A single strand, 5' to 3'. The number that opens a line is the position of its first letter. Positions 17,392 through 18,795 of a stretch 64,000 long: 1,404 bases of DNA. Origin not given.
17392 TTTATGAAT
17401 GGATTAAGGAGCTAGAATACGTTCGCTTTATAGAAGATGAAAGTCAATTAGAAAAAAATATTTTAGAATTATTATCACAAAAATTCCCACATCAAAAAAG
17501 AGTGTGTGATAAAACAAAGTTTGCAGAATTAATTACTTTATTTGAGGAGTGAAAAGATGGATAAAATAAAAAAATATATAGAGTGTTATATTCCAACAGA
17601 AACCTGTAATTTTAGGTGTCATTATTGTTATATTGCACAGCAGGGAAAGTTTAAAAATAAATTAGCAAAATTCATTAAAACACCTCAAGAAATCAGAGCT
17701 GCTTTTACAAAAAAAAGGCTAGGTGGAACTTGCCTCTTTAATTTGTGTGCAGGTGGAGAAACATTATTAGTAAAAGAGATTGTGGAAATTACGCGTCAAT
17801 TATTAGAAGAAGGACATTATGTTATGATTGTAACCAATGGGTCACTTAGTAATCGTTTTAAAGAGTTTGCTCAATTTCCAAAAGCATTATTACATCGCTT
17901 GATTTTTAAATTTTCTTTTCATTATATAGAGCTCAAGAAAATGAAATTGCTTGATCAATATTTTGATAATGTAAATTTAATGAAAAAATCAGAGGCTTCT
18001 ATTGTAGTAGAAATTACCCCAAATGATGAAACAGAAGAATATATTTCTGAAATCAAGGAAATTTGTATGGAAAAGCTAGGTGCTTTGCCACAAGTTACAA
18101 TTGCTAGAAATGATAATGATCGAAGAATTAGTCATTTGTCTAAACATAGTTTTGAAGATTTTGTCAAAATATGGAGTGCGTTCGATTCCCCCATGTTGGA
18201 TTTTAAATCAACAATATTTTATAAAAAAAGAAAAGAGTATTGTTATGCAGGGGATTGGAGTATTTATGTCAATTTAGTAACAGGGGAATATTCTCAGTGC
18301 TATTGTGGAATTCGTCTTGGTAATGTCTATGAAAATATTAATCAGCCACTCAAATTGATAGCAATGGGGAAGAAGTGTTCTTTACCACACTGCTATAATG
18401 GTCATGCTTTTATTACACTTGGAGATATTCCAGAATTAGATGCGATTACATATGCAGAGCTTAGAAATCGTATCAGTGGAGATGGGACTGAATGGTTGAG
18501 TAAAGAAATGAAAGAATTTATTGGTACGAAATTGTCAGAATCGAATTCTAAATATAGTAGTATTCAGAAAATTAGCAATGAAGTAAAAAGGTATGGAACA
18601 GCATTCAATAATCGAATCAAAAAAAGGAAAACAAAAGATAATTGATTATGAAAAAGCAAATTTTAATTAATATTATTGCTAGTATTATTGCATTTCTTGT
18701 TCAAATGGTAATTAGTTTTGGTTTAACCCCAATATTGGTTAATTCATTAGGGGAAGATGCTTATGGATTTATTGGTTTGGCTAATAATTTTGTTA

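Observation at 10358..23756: Wzx/Wzy surface-glycopolymer locus with a radical-SAM enzyme, a pyruvyl transferase and a GT10 fucosyltransferase, but no Wzd/Wze chain-length kinase module and no nucleotide-sugar genes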

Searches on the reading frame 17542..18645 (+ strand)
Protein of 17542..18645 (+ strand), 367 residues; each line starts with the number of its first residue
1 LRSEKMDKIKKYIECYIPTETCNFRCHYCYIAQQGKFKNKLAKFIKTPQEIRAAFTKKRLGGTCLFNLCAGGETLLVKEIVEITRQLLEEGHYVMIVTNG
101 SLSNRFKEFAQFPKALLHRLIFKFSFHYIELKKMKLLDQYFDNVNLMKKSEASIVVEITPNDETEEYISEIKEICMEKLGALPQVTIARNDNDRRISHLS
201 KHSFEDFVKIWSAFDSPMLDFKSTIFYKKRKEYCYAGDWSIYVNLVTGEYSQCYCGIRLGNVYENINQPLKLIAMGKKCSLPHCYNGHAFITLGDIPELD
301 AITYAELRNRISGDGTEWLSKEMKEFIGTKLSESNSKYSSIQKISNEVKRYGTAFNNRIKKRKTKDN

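Call 3: search_protein_families(library=pfam, proteins=[window:17542-18645:+], max_evalue=0.01)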
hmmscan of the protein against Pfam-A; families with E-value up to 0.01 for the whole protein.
window:17542-18645:+ (367 aa): 1 family
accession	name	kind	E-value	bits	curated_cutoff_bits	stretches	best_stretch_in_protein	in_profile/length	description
PF04055.27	Radical_SAM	-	8.9e-11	42.7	29.5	1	16-111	1-99/166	Radical SAM superfamily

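Call 6: search_protein_families(library=ncbifam, proteins=[window:17542-18645:+], max_evalue=0.01)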
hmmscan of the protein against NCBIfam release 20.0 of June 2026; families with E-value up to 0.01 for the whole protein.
window:17542-18645:+ (367 aa): 29 families (the best 25 are shown)
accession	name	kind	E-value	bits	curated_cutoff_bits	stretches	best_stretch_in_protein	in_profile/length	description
NF038283.1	viperin_w_prok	equivalog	1.7e-13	50.4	180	1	19-104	9-96/281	viperin family antiviral radical SAM protein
NF038073.1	rSAM_STM4011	subfamily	3.6e-09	36.3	200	1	20-293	10-260/278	STM4011 family radical SAM protein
TIGR02668.1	moaA_archaeal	equivalog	6.4e-08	31.9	325.25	1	19-247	17-240/303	GTP 3',8-cyclase MoaA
TIGR03963.1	rSAM_QueE_Clost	equivalog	4e-07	29.9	260.1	1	13-153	20-147/219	putative 7-carboxy-7-deazaguanine synthase QueE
TIGR02666.1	moaA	equivalog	1.1e-06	27.9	284.05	1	19-104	17-104/336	GTP 3',8-cyclase MoaA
TIGR02495.1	NrdG2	equivalog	1.8e-06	27.5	131.15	1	15-109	19-108/193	anaerobic ribonucleoside-triphosphate reductase activating protein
NF001199.0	PRK00164.2-1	equivalog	9.9e-06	24.9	231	1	19-144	19-135/308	GTP 3',8-cyclase MoaA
TIGR03470.1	HpnH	equivalog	2.6e-05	23.4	225.05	1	5-112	19-122/318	adenosyl-hopene transferase HpnH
TIGR04546.1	rSAM_ahbC_deAc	equivalog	2.6e-05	23.2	650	1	10-105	37-127/390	12,18-didecarboxysiroheme deacetylase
NF045574.1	sacti_mat_StsB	exception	3.8e-05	22.7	625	1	16-104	100-182/466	StsB family radical SAM/SPASM domain sactipeptide maturase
TIGR04251.1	SCM_rSAM_ScmF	equivalog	8.9e-05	22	400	1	18-103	10-93/353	SynChlorMet cassette radical SAM/SPASM protein ScmF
TIGR04054.1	rSAM_NirJ1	equivalog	0.00031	19.5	650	1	16-104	40-123/387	putative heme d1 biosynthesis radical SAM protein NirJ1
TIGR04317.1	W_rSAM_matur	equivalog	0.00044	19.5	380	1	18-104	10-92/349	tungsten cofactor oxidoreductase radical SAM maturase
NF047865.1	rSAM_PapB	equivalog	0.00045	19.5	340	1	19-79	10-69/330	PapB family radical SAM/SPASM ranthipeptide maturase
TIGR04051.1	rSAM_NirJ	equivalog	0.00048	19.2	515.45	1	21-104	11-89/354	heme d1 biosynthesis radical SAM protein NirJ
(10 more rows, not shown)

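Call 11: find_homologous_proteins(query=window:17542-18645:+)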
Query window:17542-18645:+ (367 aa): 1927 proteins with E <= 0.001 among 3364 candidates; the best 120 are listed.
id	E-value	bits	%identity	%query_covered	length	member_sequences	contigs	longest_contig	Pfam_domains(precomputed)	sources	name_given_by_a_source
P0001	3.2e-245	831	100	99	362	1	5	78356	PF04055.28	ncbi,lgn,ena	-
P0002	8.3e-220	747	87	99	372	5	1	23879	PF04055.28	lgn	-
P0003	2.5e-216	736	87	99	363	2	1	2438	PF04055.28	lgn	-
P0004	3.5e-202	689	80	98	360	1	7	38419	PF04055.28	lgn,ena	-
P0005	1.6e-186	638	75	97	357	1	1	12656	PF04055.28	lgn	-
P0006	7.1e-180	616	73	97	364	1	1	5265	PF04055.28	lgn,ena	-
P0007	5.5e-154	531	100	64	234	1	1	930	-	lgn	-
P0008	7.5e-149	514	62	92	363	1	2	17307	PF04055.28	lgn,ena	-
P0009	2.6e-148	512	62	93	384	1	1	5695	PF04055.28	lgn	-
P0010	8.3e-147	507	64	91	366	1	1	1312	PF04055.28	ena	-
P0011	8.7e-147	507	61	94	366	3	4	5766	PF04055.28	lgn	-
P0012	1.9e-146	506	62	91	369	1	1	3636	PF04055.28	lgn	-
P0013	4.9e-146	504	60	92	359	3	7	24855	PF04055.28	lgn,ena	-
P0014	1.9e-145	503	60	92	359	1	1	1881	PF04055.28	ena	-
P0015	4.0e-145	501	62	92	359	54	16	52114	PF04055.28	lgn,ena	-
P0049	2.3e-140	486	60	92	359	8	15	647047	PF04055.28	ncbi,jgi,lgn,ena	-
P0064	2.0e-139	483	59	94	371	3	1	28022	PF04055.28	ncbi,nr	ncbi:MAG TPA: radical SAM protein [Sporomusaceae bacterium]|nr:radical SAM protein [Sporomusaceae ba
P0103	1.8e-136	473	58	96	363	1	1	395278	PF04055.28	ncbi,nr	ncbi:MAG: radical SAM protein [Clostridia bacterium]|nr:radical SAM protein [Clostridia bacterium]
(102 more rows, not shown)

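Call 12: find_encoding_contigs(protein=P0049, flank=9000, max_places=2)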
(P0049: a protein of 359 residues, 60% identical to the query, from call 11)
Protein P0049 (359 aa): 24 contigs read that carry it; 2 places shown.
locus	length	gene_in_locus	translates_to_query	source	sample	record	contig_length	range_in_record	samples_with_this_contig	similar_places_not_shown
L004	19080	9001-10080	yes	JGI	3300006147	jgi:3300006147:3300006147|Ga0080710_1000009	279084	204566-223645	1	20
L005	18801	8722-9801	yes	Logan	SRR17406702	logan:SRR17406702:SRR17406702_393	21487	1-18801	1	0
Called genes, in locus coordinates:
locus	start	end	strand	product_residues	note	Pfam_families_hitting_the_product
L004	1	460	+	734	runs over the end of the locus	PF00512:HisKA, PF02518:HATPase_c, PF00072:Response_reg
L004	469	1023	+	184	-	PF00072:Response_reg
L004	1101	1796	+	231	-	-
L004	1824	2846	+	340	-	-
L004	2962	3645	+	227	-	PF02397:Bac_transf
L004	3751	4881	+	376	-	PF13439:Glyco_transf_4, PF13477:Glyco_trans_4_2 (faint), PF13579:Glyco_trans_4_4 (weak), PF00534:Glycos_transf_1, PF13692:Glyco_trans_1_4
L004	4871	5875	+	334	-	PF00535:Glycos_transf_2, PF10111:Glyco_tranf_2_2, PF13641:Glyco_tranf_2_3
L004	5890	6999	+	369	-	PF14897:EpsG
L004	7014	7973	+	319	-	PF00535:Glycos_transf_2, PF10111:Glyco_tranf_2_2, PF13641:Glyco_tranf_2_3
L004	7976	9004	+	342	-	PF04230:PS_pyruv_trans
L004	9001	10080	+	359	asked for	PF04055:Radical_SAM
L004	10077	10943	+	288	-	-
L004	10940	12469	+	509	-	PF01943:Polysacc_synt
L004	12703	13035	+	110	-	-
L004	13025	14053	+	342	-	PF10463:Peptidase_U49 (faint)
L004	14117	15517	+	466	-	PF03816:LytR_cpsA_psr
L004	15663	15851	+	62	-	-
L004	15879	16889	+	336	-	PF00106:adh_short (weak), PF01073:3Beta_HSD, PF01370:Epimerase, PF02719:Polysacc_synt_2, PF04321:RmlD_sub_bind, PF05368:NmrA (faint), PF07993:NAD_binding_4 (weak), PF16363:GDP_Man_Dehyd, +1 more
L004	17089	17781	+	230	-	PF02706:Wzz, PF13807:GNVR (faint)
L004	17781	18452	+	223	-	PF10609:ParA, PF13614:AAA_31, PF01656:CbiA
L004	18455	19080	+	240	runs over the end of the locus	PF19567:CpsB_CapC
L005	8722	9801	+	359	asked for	PF04055:Radical_SAM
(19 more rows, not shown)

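Call 13: find_encoding_contigs(protein=P0064, flank=9000, max_places=2)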
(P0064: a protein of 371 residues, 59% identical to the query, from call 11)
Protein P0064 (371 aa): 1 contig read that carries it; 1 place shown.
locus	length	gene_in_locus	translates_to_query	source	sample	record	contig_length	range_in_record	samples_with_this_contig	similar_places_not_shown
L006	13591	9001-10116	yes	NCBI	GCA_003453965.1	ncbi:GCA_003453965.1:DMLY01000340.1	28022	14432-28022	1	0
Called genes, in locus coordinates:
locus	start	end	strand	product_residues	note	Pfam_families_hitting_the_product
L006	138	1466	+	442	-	PF01943:Polysacc_synt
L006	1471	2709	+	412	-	PF14296:O-ag_pol_Wzy (faint)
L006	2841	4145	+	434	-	-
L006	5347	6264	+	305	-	PF00483:NTP_transferase, PF12804:NTP_transf_3 (weak)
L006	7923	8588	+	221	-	-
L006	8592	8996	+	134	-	PF04230:PS_pyruv_trans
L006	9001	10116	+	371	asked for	PF04055:Radical_SAM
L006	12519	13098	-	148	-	-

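Call 14: find_encoding_contigs(protein=P0103, flank=9000, max_places=2)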
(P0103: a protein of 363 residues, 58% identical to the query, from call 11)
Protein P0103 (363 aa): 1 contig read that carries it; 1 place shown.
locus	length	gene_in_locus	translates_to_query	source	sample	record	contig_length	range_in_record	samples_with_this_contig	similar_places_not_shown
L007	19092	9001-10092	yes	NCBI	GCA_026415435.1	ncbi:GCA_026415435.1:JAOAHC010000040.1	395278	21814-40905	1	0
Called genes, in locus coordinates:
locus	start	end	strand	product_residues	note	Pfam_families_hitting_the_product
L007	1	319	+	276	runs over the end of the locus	PF10609:ParA (weak), PF01656:CbiA, PF13614:AAA_31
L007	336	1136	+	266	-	PF19567:CpsB_CapC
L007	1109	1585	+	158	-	PF04892:VanZ-LLP1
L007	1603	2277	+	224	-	PF02397:Bac_transf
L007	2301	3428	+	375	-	PF13439:Glyco_transf_4, PF00534:Glycos_transf_1, PF13692:Glyco_trans_1_4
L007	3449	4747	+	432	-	-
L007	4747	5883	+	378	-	PF13477:Glyco_trans_4_2 (weak), PF13439:Glyco_transf_4, PF00534:Glycos_transf_1, PF13692:Glyco_trans_1_4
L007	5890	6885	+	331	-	PF00535:Glycos_transf_2, PF10111:Glyco_tranf_2_2, PF13641:Glyco_tranf_2_3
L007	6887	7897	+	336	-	PF00535:Glycos_transf_2, PF10111:Glyco_tranf_2_2, PF13641:Glyco_tranf_2_3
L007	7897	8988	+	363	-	PF04230:PS_pyruv_trans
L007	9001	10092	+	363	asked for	PF04055:Radical_SAM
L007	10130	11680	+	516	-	PF01943:Polysacc_synt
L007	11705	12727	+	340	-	PF03816:LytR_cpsA_psr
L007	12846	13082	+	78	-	-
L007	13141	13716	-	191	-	PF03193:RsgA_GTPase (faint), PF01926:MMR_HSR1, PF02421:FeoB_N, PF00350:Dynamin_N (faint)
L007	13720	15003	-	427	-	PF02403:Seryl_tRNA_N, PF00587:tRNA-synt_2b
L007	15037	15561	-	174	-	PF14277:DUF4364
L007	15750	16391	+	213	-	PF02224:Cytidylate_kin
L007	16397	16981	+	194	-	PF01553:Acyltransferase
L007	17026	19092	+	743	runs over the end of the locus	PF02901:PFL-like, PF01228:Gly_radical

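Call 17: find_encoding_contigs(protein=P0001, flank=10000, max_places=5)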
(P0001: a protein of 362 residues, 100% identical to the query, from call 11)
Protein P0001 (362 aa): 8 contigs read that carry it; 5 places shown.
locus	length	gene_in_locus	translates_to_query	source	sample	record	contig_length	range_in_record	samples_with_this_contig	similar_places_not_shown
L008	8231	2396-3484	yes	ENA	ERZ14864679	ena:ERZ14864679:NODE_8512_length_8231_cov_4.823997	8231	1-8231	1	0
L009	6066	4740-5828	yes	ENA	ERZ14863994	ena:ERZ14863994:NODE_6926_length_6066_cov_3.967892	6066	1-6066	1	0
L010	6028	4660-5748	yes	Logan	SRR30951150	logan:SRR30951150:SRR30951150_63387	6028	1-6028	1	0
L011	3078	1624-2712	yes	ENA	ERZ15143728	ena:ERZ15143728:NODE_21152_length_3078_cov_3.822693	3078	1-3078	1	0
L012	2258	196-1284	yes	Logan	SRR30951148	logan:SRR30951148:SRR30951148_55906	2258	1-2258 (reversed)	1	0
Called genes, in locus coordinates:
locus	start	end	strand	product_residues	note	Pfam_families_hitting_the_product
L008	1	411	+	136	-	?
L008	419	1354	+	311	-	PF00535:Glycos_transf_2, PF10111:Glyco_tranf_2_2, PF13641:Glyco_tranf_2_3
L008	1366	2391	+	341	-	PF04230:PS_pyruv_trans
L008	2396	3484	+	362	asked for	PF04055:Radical_SAM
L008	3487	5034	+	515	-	PF01943:Polysacc_synt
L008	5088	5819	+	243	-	-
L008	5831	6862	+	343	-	PF18025:FucT_N, PF00852:Glyco_transf_10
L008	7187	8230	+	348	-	?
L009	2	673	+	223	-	?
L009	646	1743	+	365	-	PF13439:Glyco_transf_4, PF00534:Glycos_transf_1, PF13692:Glyco_trans_1_4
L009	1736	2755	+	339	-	PF00535:Glycos_transf_2, PF10111:Glyco_tranf_2_2, PF13641:Glyco_tranf_2_3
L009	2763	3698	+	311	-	PF00535:Glycos_transf_2, PF10111:Glyco_tranf_2_2, PF13641:Glyco_tranf_2_3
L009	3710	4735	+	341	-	PF04230:PS_pyruv_trans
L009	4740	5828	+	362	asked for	PF04055:Radical_SAM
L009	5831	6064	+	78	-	?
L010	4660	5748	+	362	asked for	PF04055:Radical_SAM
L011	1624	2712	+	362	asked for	PF04055:Radical_SAM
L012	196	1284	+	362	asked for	PF04055:Radical_SAM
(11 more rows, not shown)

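Call 18: find_encoding_contigs(protein=P0004, flank=10000, max_places=3)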
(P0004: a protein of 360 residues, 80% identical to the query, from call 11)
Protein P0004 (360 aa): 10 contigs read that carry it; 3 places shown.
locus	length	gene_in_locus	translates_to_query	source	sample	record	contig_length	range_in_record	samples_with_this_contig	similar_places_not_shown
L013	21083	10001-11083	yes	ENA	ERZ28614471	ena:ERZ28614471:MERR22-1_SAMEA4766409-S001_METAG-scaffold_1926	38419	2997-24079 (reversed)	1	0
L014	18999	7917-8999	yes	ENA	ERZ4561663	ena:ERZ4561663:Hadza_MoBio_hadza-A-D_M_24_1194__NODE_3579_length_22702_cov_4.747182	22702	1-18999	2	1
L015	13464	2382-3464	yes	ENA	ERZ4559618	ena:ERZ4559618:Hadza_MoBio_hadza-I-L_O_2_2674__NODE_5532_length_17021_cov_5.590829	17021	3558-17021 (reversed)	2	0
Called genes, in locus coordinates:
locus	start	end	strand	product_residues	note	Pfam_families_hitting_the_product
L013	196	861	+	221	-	PF02397:Bac_transf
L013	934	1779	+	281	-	PF00535:Glycos_transf_2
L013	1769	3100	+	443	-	PF04932:Wzy_C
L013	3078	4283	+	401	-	PF00534:Glycos_transf_1, PF13692:Glyco_trans_1_4, PF20706:GT4-conflict (weak)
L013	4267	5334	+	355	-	PF01757:Acyl_transf_3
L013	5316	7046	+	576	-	PF08942:DUF1919, PF00534:Glycos_transf_1, PF13692:Glyco_trans_1_4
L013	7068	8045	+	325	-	PF00535:Glycos_transf_2, PF10111:Glyco_tranf_2_2, PF13641:Glyco_tranf_2_3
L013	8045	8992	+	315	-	PF00535:Glycos_transf_2, PF10111:Glyco_tranf_2_2, PF13641:Glyco_tranf_2_3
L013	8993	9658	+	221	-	-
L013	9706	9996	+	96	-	PF04230:PS_pyruv_trans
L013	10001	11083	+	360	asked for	PF04055:Radical_SAM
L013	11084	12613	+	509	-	PF01943:Polysacc_synt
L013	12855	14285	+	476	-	PF03816:LytR_cpsA_psr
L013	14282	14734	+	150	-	PF04892:VanZ-LLP1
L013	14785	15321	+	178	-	PF00908:dTDP_sugar_isom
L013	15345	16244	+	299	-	PF01370:Epimerase, PF04321:RmlD_sub_bind, PF01073:3Beta_HSD, PF02719:Polysacc_synt_2, PF16363:GDP_Man_Dehyd, PF07993:NAD_binding_4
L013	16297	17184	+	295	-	PF00483:NTP_transferase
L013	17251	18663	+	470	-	PF03816:LytR_cpsA_psr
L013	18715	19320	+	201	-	PF02390:Methyltransf_4, PF13847:Methyltransf_31, PF13649:Methyltransf_25 (weak)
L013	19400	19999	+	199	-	-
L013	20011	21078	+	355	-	-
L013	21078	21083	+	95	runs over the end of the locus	-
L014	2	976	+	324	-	?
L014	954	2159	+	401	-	PF00534:Glycos_transf_1, PF13692:Glyco_trans_1_4, PF20706:GT4-conflict (weak)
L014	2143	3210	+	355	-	PF01757:Acyl_transf_3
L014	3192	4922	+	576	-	PF08942:DUF1919, PF00534:Glycos_transf_1, PF13692:Glyco_trans_1_4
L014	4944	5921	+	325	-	PF00535:Glycos_transf_2, PF10111:Glyco_tranf_2_2, PF13641:Glyco_tranf_2_3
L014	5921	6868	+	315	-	PF00535:Glycos_transf_2, PF10111:Glyco_tranf_2_2, PF13641:Glyco_tranf_2_3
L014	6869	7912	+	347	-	PF04230:PS_pyruv_trans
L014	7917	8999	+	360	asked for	PF04055:Radical_SAM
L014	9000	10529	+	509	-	PF01943:Polysacc_synt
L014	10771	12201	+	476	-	PF03816:LytR_cpsA_psr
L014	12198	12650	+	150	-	PF04892:VanZ-LLP1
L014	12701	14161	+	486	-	PF00908:dTDP_sugar_isom, PF01073:3Beta_HSD, PF01370:Epimerase, PF04321:RmlD_sub_bind, PF02719:Polysacc_synt_2, PF16363:GDP_Man_Dehyd, PF07993:NAD_binding_4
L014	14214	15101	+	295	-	PF00483:NTP_transferase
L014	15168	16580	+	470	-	PF03816:LytR_cpsA_psr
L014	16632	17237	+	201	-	PF02390:Methyltransf_4, PF13847:Methyltransf_31, PF13649:Methyltransf_25 (weak)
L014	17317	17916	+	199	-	-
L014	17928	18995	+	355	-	-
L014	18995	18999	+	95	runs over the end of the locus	-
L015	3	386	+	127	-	?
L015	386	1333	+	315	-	PF00535:Glycos_transf_2, PF10111:Glyco_tranf_2_2, PF13641:Glyco_tranf_2_3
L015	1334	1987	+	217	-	PF04230:PS_pyruv_trans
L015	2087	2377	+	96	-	PF04230:PS_pyruv_trans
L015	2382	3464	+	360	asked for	PF04055:Radical_SAM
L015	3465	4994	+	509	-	PF01943:Polysacc_synt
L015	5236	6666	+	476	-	PF03816:LytR_cpsA_psr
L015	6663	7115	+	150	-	PF04892:VanZ-LLP1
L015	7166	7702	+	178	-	PF00908:dTDP_sugar_isom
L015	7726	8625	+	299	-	PF01370:Epimerase, PF04321:RmlD_sub_bind, PF01073:3Beta_HSD, PF02719:Polysacc_synt_2, PF16363:GDP_Man_Dehyd, PF07993:NAD_binding_4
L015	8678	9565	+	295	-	PF00483:NTP_transferase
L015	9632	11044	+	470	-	PF03816:LytR_cpsA_psr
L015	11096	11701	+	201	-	PF02390:Methyltransf_4, PF13847:Methyltransf_31, PF13649:Methyltransf_25 (weak)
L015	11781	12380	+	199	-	-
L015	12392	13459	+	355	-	-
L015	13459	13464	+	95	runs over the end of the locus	-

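Call 19: find_encoding_contigs(protein=P0002, flank=10000, max_places=2)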
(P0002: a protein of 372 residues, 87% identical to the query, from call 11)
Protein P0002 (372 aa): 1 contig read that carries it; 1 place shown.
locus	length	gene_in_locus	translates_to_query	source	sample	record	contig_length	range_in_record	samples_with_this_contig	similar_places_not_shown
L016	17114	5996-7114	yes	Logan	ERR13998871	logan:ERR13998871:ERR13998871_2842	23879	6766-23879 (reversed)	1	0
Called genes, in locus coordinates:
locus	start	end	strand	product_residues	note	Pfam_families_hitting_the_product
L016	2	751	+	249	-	?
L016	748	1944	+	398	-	PF04932:Wzy_C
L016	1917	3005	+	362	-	PF13439:Glyco_transf_4, PF00534:Glycos_transf_1, PF13692:Glyco_trans_1_4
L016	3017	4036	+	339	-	PF00535:Glycos_transf_2, PF10111:Glyco_tranf_2_2, PF13641:Glyco_tranf_2_3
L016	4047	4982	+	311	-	PF00535:Glycos_transf_2, PF10111:Glyco_tranf_2_2, PF13641:Glyco_tranf_2_3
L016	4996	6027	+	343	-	PF04230:PS_pyruv_trans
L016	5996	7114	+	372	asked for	PF04055:Radical_SAM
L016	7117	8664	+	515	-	PF01943:Polysacc_synt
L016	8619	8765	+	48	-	-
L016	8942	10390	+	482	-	PF03816:LytR_cpsA_psr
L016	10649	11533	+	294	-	-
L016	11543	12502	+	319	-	-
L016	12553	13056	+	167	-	-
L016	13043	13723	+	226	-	PF20582:UPF0758_N, PF04002:RadC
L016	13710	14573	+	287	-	PF04085:MreC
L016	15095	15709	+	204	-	PF01551:Peptidase_M23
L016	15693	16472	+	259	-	PF02163:Peptidase_M50 (weak)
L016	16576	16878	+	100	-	PF00829:Ribosomal_L21p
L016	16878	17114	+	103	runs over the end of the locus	PF04327:Peptidase_Prp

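Call 22: search_solved_structures(query=window:17557-18645:+, max_evalue=1)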
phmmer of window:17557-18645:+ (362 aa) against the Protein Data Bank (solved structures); distinct sequences matched with E-value up to 1: 1.
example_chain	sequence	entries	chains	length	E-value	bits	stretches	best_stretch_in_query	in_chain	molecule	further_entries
3g74_A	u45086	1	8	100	0.68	12.2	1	68-155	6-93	Protein of unknown function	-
